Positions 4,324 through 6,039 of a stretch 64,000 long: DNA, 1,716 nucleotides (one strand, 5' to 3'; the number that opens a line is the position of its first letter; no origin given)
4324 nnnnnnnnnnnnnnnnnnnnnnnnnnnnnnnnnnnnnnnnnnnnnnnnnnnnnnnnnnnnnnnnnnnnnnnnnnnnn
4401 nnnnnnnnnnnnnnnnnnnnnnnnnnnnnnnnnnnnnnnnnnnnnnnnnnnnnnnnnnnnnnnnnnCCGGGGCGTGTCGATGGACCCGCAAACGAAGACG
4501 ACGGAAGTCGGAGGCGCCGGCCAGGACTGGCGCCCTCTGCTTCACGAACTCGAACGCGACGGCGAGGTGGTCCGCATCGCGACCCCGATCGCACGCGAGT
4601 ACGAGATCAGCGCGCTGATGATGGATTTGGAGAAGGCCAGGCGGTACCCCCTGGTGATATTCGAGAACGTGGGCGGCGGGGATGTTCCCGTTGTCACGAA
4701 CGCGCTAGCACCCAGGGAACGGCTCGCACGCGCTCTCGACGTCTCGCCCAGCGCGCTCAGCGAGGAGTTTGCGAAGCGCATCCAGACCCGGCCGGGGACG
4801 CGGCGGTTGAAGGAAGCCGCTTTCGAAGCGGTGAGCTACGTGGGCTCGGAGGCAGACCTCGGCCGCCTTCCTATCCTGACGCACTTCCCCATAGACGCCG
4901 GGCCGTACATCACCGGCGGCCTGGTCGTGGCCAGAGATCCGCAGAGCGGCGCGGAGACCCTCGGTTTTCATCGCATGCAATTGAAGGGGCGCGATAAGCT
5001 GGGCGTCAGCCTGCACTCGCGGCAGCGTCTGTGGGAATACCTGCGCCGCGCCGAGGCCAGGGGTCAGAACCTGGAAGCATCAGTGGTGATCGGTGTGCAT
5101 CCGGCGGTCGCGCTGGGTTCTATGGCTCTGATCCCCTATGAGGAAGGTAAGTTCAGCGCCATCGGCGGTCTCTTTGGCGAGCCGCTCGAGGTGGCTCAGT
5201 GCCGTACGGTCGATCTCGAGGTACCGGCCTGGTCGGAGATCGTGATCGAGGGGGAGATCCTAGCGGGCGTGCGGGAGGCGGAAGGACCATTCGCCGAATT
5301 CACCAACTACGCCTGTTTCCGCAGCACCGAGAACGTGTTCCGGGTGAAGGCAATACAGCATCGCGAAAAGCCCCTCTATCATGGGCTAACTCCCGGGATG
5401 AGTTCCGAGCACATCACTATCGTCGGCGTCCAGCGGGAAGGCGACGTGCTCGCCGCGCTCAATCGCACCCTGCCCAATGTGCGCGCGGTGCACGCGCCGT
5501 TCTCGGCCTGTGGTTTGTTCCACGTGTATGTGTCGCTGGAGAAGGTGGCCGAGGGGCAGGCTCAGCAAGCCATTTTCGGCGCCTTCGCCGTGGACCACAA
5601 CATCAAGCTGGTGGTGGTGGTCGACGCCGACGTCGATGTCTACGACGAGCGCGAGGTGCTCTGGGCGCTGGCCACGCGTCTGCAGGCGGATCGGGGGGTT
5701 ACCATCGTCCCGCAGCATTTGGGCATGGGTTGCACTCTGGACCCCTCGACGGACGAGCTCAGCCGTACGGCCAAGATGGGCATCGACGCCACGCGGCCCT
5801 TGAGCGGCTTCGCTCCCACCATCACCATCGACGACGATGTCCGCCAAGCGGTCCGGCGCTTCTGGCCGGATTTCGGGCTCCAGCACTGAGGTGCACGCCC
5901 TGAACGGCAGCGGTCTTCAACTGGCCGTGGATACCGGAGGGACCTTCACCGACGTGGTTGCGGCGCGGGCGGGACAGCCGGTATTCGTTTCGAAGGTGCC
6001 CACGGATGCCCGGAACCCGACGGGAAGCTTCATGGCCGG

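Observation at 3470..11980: Cobalamin-riboswitch operon: ECF importer plus UbiD decarboxylase plus ATP-dependent hydantoinase/oxoprolinase pair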

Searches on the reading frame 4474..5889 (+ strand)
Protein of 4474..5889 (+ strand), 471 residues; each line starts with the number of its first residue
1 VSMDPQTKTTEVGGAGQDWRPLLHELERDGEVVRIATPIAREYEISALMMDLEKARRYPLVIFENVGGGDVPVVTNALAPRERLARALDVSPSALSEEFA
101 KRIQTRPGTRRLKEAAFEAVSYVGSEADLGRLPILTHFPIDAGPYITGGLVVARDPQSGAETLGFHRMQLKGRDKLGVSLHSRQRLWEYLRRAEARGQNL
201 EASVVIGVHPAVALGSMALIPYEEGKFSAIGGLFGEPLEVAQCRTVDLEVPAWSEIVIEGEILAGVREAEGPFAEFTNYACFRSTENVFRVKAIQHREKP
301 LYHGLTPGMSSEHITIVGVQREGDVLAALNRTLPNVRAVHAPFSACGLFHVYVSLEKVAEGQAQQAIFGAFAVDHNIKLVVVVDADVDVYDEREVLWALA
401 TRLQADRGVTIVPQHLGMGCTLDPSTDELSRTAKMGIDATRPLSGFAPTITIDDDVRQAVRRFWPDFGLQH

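Call 5: search_protein_families(library=pfam, proteins=[window:4474-5889:+], max_evalue=0.01)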
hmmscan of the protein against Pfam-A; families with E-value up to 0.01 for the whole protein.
window:4474-5889:+ (471 aa): 3 families
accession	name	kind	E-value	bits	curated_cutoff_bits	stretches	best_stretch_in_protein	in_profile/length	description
PF01977.22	UbiD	-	1.9e-59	200.7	23.3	1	116-309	9-205/206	3-octaprenyl-4-hydroxybenzoate carboxy-lyase Rift-related domain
PF20696.2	UbiD_C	-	7.4e-30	104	24.2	1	316-439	3-127/127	3-octaprenyl-4-hydroxybenzoate carboxy-lyase C-terminal domain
PF20695.2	UbiD_N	-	4e-18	65.7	24.3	1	24-103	2-78/78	3-octaprenyl-4-hydroxybenzoate carboxy-lyase N-terminal domain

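Call 6: search_protein_families(library=ncbifam, proteins=[window:4474-5889:+], max_evalue=0.01)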
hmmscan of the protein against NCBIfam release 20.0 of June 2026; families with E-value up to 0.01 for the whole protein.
window:4474-5889:+ (471 aa): 7 families
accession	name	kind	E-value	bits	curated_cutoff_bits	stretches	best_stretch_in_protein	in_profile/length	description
TIGR00148.1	TIGR00148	subfamily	5e-96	322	244.85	1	20-441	2-437/438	UbiD family decarboxylase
NF041204.1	VdcC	exception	2.8e-81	273.3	650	1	17-443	2-439/467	non-oxidative hydroxyarylic acid decarboxylases subunit C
TIGR03701.1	mena_SCO4490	equivalog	2.8e-60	204.3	495.9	2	109-428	109-427/433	menaquinone biosynthesis decarboxylase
NF008175.0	PRK10922.1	equivalog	9.2e-52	176.2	788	2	108-466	121-487/497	4-hydroxy-3-polyprenylbenzoate decarboxylase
TIGR02724.1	phenyl_P_beta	equivalog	4e-41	140.9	468.95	1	27-469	11-471/472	phenylphosphate carboxylase subunit beta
NF041219.1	BagN_FevL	exception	4.4e-37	127.7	1000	1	17-404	18-433/502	bagremycin/ferroverdin biosynthesis UbiD family decarboxylase BagN/FevL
TIGR02723.1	phenyl_P_alpha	equivalog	6.3e-25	87.7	564.6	1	28-424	19-423/485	phenylphosphate carboxylase subunit alpha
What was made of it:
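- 4474..5889 (+): UbiD-family (prFMN-dependent) decarboxylase of the HmfF-like branch. PF20695, PF01977 and PF20696; TIGR00148 322 bits against a cutoff of 245 (calls 5, 6).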

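Call 7: find_encoding_contigs(protein=window:4474-5889:+, flank=10000, max_places=6)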
Protein window:4474-5889:+ (471 aa): no gene with exactly this product is on record in the collection.
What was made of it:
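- Tried and rejected: Exact-sequence look-up of the window's UbiD: not on record (call 7).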

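Call 10: find_homologous_proteins(query=window:4474-5889:+, max_evalue=1e-30)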
Query window:4474-5889:+ (471 aa): 4633 proteins with E <= 1e-30 among 8000 candidates; the best 120 are listed.
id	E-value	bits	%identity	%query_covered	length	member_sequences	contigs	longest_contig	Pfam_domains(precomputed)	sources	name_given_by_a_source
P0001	0.0e+0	1010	96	100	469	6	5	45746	PF20696.3,PF01977.23,PF20695.3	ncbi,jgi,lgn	-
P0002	3.2e-246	836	81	96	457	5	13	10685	PF20696.3,PF01977.23,PF20695.3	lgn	-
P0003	2.8e-236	803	76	96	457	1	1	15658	PF20696.3,PF01977.23,PF20695.3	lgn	-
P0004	1.4e-235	801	76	97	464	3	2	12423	PF20696.3,PF01977.23,PF20695.3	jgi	-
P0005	5.1e-235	799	75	96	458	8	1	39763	PF20696.3,PF01977.23,PF20695.3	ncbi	-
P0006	2.0e-234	797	76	96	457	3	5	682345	PF20696.3,PF01977.23,PF20695.3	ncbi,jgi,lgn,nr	ncbi:MAG: UbiD family decarboxylase [Thermincola sp.]|jgi:UbiD family decarboxylase|nr:UbiD family d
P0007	1.9e-231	787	74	96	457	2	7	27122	PF20696.3,PF01977.23,PF20695.3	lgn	-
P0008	4.9e-231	786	73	96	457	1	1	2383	PF20696.3,PF01977.23,PF20695.3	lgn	-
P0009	1.3e-228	778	74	96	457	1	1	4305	PF20696.3,PF01977.23,PF20695.3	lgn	-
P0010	1.6e-227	774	74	96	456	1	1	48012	PF20696.3,PF01977.23,PF20695.3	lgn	-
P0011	3.5e-225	766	74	95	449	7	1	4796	PF20696.3,PF01977.23,PF20695.3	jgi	jgi:UbiD family decarboxylase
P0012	8.4e-223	758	74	96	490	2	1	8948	PF20696.3,PF01977.23,PF20695.3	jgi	jgi:2,5-furandicarboxylate decarboxylase 1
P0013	3.2e-221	753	72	97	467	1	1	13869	PF20696.3,PF01977.23,PF20695.3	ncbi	ncbi:MAG: UbiD family decarboxylase [Thermoleophilia bacterium]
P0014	7.0e-220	749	70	97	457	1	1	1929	PF20696.3,PF01977.23,PF20695.3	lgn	-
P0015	4.5e-219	746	73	94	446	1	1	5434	PF20696.3,PF01977.23,PF20695.3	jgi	jgi:UbiD family decarboxylase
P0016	8.0e-214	729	70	96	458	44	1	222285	PF20696.3,PF01977.23,PF20695.3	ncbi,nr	ncbi:MAG TPA: UbiD family decarboxylase [Desulfosporosinus sp.]|nr:UbiD family decarboxylase [Desulf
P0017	1.4e-212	725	69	96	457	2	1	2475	PF20696.3,PF01977.23,PF20695.3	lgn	-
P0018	2.7e-212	724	69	96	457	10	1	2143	PF20696.3,PF01977.23,PF20695.3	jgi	-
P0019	7.4e-211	719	68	96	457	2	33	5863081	PF20696.3,PF01977.23,PF20695.3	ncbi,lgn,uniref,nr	ncbi:UbiD family decarboxylase [Desulfosporosinus orientis DSM 765]|uniref:UbiD family decarboxylase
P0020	1.6e-210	718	69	96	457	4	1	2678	PF20696.3,PF01977.23,PF20695.3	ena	-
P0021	4.0e-210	717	69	96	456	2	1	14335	PF20696.3,PF01977.23,PF20695.3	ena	-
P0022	4.5e-210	716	68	96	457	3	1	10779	PF20696.3,PF01977.23,PF20695.3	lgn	-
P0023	4.6e-209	713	68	96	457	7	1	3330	PF20696.3,PF01977.23,PF20695.3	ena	-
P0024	9.9e-209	712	69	96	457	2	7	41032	PF20696.3,PF01977.23,PF20695.3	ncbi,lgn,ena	-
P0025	1.2e-208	712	68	96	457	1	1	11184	PF20696.3,PF01977.23,PF20695.3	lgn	-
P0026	3.5e-208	710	68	96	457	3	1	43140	PF20696.3,PF01977.23,PF20695.3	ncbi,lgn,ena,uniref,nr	ncbi:UbiD family decarboxylase [Desulfitobacterium sp.]|uniref:UbiD family decarboxylase n=1 Tax=Des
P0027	7.4e-208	709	68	95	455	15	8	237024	PF20696.3,PF01977.23,PF20695.3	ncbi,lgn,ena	-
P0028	6.7e-207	706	68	96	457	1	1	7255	PF20696.3,PF01977.23,PF20695.3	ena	-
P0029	1.1e-206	705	67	96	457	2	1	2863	PF20696.3,PF01977.23,PF20695.3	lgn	-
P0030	6.4e-204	696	66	95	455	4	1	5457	PF20696.3,PF01977.23,PF20695.3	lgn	-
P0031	6.5e-204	696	67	95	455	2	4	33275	PF20696.3,PF01977.23,PF20695.3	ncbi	ncbi:MAG: UbiD family decarboxylase [Clostridiales bacterium]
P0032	1.3e-202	692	66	95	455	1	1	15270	PF20696.3,PF01977.23,PF20695.3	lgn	-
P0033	9.9e-202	689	67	95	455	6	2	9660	PF20696.3,PF01977.23,PF20695.3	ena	-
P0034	1.0e-201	689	68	96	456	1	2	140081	PF20696.3,PF01977.23,PF20695.3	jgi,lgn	jgi:UbiD family decarboxylase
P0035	1.4e-201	689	67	95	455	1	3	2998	PF20696.3,PF01977.23,PF20695.3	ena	-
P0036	1.4e-201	689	67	95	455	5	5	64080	PF20696.3,PF01977.23,PF20695.3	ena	-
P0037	1.9e-201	688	67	95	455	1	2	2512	PF20696.3,PF01977.23,PF20695.3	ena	-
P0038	2.4e-201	688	67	95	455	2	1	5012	PF20696.3,PF01977.23,PF20695.3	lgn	-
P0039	2.6e-201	688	67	95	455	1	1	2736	PF20696.3,PF01977.23,PF20695.3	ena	-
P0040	3.0e-201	687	66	95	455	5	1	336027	PF20696.3,PF01977.23,PF20695.3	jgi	-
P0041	3.1e-201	687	67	95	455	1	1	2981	PF20696.3,PF01977.23,PF20695.3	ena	-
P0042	3.5e-201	687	67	95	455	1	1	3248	PF20696.3,PF01977.23,PF20695.3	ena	-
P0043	4.3e-201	687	67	95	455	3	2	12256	PF20696.3,PF01977.23,PF20695.3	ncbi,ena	-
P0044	4.4e-201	687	67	95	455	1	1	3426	PF20696.3,PF01977.23,PF20695.3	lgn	-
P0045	4.4e-201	687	67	95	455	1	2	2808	PF20696.3,PF01977.23,PF20695.3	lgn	-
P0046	4.9e-201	687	66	95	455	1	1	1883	PF20696.3,PF01977.23,PF20695.3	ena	-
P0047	6.2e-201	686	66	95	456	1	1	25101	PF20696.3,PF01977.23,PF20695.3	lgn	-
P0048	6.7e-201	686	66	95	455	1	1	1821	PF20696.3,PF01977.23,PF20695.3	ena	-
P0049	6.7e-201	686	66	95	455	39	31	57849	PF20696.3,PF01977.23,PF20695.3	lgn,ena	-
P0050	9.3e-201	686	66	95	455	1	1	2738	PF20696.3,PF01977.23,PF20695.3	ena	-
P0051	1.8e-200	685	66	95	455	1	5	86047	PF20696.3,PF01977.23,PF20695.3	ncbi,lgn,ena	ncbi:MAG: UbiD family decarboxylase [Clostridia bacterium]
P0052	2.4e-200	684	66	95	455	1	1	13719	PF20696.3,PF01977.23,PF20695.3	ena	-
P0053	2.4e-200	684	66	95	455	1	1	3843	PF20696.3,PF01977.23,PF20695.3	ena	-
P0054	2.8e-200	684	66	95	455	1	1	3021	PF20696.3,PF01977.23,PF20695.3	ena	-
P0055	3.3e-200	684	66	95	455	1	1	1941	PF20696.3,PF01977.23,PF20695.3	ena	-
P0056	3.6e-200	684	66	95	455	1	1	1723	PF20696.3,PF01977.23,PF20695.3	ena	-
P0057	6.0e-200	683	66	95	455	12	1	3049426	PF20696.3,PF01977.23,PF20695.3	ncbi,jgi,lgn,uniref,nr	ncbi:UbiD family decarboxylase [Dehalobacter restrictus]|uniref:UbiD family decarboxylase n=1 Tax=De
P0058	6.3e-200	683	66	95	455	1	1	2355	PF20696.3,PF01977.23,PF20695.3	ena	-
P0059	7.0e-200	683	67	95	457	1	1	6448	PF20696.3,PF01977.23,PF20695.3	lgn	-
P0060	1.6e-199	682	66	95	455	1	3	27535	PF20696.3,PF01977.23,PF20695.3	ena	-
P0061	1.6e-199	682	66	95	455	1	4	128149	PF20696.3,PF01977.23,PF20695.3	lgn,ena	-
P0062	2.2e-199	681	66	95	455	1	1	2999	PF20696.3,PF01977.23,PF20695.3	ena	-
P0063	2.2e-199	681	66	95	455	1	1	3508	PF20696.3,PF01977.23,PF20695.3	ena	-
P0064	6.7e-199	680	67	95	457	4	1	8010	PF20696.3,PF01977.23,PF20695.3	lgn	-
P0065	7.2e-199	680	67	95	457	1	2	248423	PF20696.3,PF01977.23,PF20695.3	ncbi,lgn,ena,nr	ncbi:MAG TPA: UbiD family decarboxylase [Clostridiales bacterium]|nr:UbiD family decarboxylase [Clos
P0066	1.4e-198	679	66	95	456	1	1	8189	PF20696.3,PF01977.23,PF20695.3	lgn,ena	-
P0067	1.2e-197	676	65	96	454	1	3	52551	PF20696.3,PF01977.23,PF20695.3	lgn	-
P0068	1.5e-197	675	64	95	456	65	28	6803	PF20696.3,PF01977.23,PF20695.3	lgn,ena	-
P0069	7.0e-197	673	63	95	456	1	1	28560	PF20696.3,PF01977.23,PF20695.3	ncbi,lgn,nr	ncbi:MAG: UbiD family decarboxylase [Methanobacteriaceae archaeon]|nr:UbiD family decarboxylase [Met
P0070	8.4e-197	673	66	96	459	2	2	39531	PF20696.3,PF01977.23,PF20695.3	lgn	-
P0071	2.0e-196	672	65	95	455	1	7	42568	PF20696.3,PF01977.23,PF20695.3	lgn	-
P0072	2.7e-196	671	66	94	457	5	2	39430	PF20696.3,PF01977.23,PF20695.3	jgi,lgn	jgi:UbiD family decarboxylase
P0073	3.4e-196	671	64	95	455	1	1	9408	PF20696.3,PF01977.23,PF20695.3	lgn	-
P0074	4.0e-196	671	65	95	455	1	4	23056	PF20696.3,PF01977.23,PF20695.3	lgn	-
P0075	8.1e-196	670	65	95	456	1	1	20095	PF20696.3,PF01977.23,PF20695.3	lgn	-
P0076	2.4e-195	668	65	95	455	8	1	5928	PF20696.3,PF01977.23,PF20695.3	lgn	-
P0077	2.5e-195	668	65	95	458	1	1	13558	PF20696.3,PF01977.23,PF20695.3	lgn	-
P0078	2.9e-195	668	66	94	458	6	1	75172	PF20696.3,PF01977.23,PF20695.3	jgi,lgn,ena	-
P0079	5.2e-195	667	64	95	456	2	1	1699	PF20696.3,PF01977.23,PF20695.3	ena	-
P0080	1.4e-194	665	64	95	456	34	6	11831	PF20696.3,PF01977.23,PF20695.3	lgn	-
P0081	2.2e-194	665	64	95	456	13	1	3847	PF20696.3,PF01977.23,PF20695.3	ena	-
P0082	1.4e-192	659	66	95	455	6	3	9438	PF20696.3,PF01977.23,PF20695.3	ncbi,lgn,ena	-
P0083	7.1e-192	657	65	95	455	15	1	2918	PF20696.3,PF01977.23,PF20695.3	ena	-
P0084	4.7e-191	654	65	95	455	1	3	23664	PF20696.3,PF01977.23,PF20695.3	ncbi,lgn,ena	-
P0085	7.1e-190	650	65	95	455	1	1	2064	PF20696.3,PF01977.23,PF20695.3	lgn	-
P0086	1.8e-189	649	62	96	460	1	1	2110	PF20696.3,PF01977.23,PF20695.3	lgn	-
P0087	4.2e-189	647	64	95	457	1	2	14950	PF20696.3,PF01977.23,PF20695.3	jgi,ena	-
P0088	5.9e-189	647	65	93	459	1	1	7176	PF20696.3,PF01977.23,PF20695.3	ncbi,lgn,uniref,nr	ncbi:MAG: UbiD family decarboxylase [Desulfomonile tiedjei]|uniref:UbiD family decarboxylase n=1 Tax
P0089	1.5e-188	646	61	96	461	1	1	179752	PF20696.3,PF01977.23,PF20695.3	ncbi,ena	-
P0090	5.7e-188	644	64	95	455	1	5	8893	PF20696.3,PF01977.23,PF20695.3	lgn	-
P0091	1.5e-187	642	63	96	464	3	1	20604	PF20696.3,PF01977.23,PF20695.3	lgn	-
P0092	2.2e-187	642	63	95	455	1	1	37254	PF20696.3,PF01977.23,PF20695.3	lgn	-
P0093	2.2e-187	642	65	94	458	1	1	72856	PF20696.3,PF01977.23,PF20695.3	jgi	-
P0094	2.6e-187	641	65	93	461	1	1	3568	PF20696.3,PF01977.23,PF20695.3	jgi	jgi:2,5-furandicarboxylate decarboxylase 1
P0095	2.6e-187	641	64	95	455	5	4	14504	PF20696.3,PF01977.23,PF20695.3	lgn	-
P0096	5.9e-187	640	62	97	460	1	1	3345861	PF20696.3,PF01977.23,PF20695.3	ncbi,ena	-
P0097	8.1e-187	640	64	93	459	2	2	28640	PF20696.3,PF01977.23,PF20695.3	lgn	-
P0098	3.3e-186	638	62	95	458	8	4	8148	PF20696.3,PF01977.23,PF20695.3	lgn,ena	-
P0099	5.8e-186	637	63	95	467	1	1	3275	PF20696.3,PF01977.23,PF20695.3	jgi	-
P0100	9.5e-186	636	62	96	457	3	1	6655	PF20696.3,PF01977.23,PF20695.3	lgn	-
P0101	3.3e-185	635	63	95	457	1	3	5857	PF20696.3,PF01977.23,PF20695.3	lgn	-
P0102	5.7e-185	634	63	93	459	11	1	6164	PF20696.3,PF01977.23,PF20695.3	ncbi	-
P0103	9.3e-185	633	62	96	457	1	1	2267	PF20696.3,PF01977.23,PF20695.3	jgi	jgi:2,5-furandicarboxylate decarboxylase 1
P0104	2.3e-184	632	61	95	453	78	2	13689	PF20696.3,PF01977.23,PF20695.3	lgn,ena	-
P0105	2.3e-184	632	60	96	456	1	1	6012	PF20696.3,PF01977.23,PF20695.3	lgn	-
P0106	3.6e-184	631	62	94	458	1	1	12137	PF20696.3,PF01977.23,PF20695.3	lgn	-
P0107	8.5e-184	630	61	96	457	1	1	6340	PF20696.3,PF01977.23,PF20695.3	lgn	-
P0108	1.3e-183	629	59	95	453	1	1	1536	PF20696.3,PF01977.23,PF20695.3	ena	-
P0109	1.4e-183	629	62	96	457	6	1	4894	PF20696.3,PF01977.23,PF20695.3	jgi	jgi:2,5-furandicarboxylate decarboxylase 1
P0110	1.7e-183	629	61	96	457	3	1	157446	PF20696.3,PF01977.23,PF20695.3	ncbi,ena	-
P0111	1.8e-183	629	64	94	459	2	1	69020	PF20696.3,PF01977.23,PF20695.3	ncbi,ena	-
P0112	3.1e-183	628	62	95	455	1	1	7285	PF20696.3,PF01977.23,PF20695.3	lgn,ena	-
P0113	5.3e-183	627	59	95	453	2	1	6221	PF20696.3,PF01977.23,PF20695.3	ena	-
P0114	5.7e-183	627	64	94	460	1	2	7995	PF20696.3,PF01977.23,PF20695.3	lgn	-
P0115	7.0e-183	627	59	95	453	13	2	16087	PF20696.3,PF01977.23,PF20695.3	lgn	-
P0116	1.5e-182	626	61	96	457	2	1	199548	PF20696.3,PF01977.23,PF20695.3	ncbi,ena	-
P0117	1.8e-182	625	62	96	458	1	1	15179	PF20696.3,PF01977.23,PF20695.3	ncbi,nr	ncbi:MAG: UbiD family decarboxylase [Deltaproteobacteria bacterium]|nr:UbiD family decarboxylase [De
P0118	3.1e-182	625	60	96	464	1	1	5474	PF20696.3,PF01977.23,PF20695.3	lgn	-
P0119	3.6e-182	625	61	95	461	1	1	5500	PF20696.3,PF01977.23,PF20695.3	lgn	-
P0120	1.2e-181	623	59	95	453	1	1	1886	PF20696.3,PF01977.23,PF20695.3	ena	-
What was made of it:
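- Tried and rejected: 'FDCA decarboxylase' as a name for the UbiD (JGI names some orthologues this way, call 10): rejected.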

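Call 11: find_encoding_contigs(protein=P0057, flank=10000, max_places=2)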
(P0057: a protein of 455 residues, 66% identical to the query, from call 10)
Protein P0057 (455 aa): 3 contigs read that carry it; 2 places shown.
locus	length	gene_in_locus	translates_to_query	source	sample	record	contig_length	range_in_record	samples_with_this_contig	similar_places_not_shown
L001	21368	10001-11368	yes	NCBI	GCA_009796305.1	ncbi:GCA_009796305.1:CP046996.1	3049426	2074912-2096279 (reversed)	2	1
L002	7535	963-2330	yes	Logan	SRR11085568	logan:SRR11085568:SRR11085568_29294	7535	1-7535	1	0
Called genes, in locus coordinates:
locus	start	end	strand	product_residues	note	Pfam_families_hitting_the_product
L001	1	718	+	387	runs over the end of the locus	PF01208:URO-D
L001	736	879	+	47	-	-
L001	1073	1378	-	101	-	PF01243:PNPOx_N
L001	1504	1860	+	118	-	PF01638:HxlR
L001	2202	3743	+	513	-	PF12838:Fer4_7 (weak), PF13484:Fer4_16 (weak)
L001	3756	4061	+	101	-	PF27193:VcrB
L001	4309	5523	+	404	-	PF04205:FMN_bind, PF12801:Fer4_5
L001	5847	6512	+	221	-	PF00027:cNMP_binding, PF13545:HTH_Crp_2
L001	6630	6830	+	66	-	PF09723:Zn_ribbon_8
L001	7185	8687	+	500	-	PF00005:ABC_tran, PF02463:SMC_N (faint), PF13401:AAA_22 (faint), PF13304:AAA_21 (faint), PF00005:ABC_tran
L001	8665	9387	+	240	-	PF02361:CbiQ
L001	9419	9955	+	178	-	-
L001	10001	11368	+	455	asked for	PF20695:UbiD_N, PF01977:UbiD, PF20696:UbiD_C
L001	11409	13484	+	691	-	PF05378:Hydant_A_N, PF01968:Hydantoinase_A, PF19278:Hydant_A_C (faint)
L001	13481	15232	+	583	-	PF02538:Hydantoinase_B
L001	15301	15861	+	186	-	PF02441:Flavoprotein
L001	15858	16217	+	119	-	PF21758:LpdD_chaperone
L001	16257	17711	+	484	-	PF00324:AA_permease, PF13520:AA_permease_2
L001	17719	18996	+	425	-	PF10050:DUF2284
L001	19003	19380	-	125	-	-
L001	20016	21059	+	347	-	PF08240:ADH_N, PF00107:ADH_zinc_N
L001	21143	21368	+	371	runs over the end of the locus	PF02885:Glycos_trans_3N, PF00591:Glycos_transf_3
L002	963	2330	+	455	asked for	PF20695:UbiD_N, PF01977:UbiD, PF20696:UbiD_C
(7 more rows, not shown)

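Call 12: find_encoding_contigs(protein=P0001, flank=10000, max_places=2)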
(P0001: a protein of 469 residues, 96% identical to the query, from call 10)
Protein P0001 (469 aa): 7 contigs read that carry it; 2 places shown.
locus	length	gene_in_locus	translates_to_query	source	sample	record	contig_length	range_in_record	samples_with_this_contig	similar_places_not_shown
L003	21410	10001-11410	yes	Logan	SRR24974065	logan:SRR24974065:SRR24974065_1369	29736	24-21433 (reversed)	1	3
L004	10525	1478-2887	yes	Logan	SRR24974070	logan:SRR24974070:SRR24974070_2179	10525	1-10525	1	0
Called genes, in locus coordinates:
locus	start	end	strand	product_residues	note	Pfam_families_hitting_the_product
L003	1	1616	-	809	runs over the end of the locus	PF12704:MacB_PCD (weak), PF02687:FtsX, PF12704:MacB_PCD, PF02687:FtsX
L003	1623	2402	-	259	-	PF00005:ABC_tran, PF13191:AAA_16 (weak), PF13304:AAA_21 (faint)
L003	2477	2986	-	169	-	PF06983:3-dmu-9_3-mt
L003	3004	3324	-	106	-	-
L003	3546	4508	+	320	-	-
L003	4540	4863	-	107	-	-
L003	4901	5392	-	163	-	PF04248:NTP_transf_9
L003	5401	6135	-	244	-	PF10646:Germane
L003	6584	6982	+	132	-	PF01741:MscL, PF06783:UPF0239 (faint)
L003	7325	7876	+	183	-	-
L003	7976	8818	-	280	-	PF04228:Zn_peptidase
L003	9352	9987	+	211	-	-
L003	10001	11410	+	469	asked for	PF20695:UbiD_N, PF01977:UbiD, PF20696:UbiD_C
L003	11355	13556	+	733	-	PF05378:Hydant_A_N, PF01968:Hydantoinase_A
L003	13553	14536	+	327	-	PF02538:Hydantoinase_B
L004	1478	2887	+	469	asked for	PF20695:UbiD_N, PF01977:UbiD, PF20696:UbiD_C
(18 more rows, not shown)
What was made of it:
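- Tried and rejected: The 96% relative P0001 was used instead (call 12).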
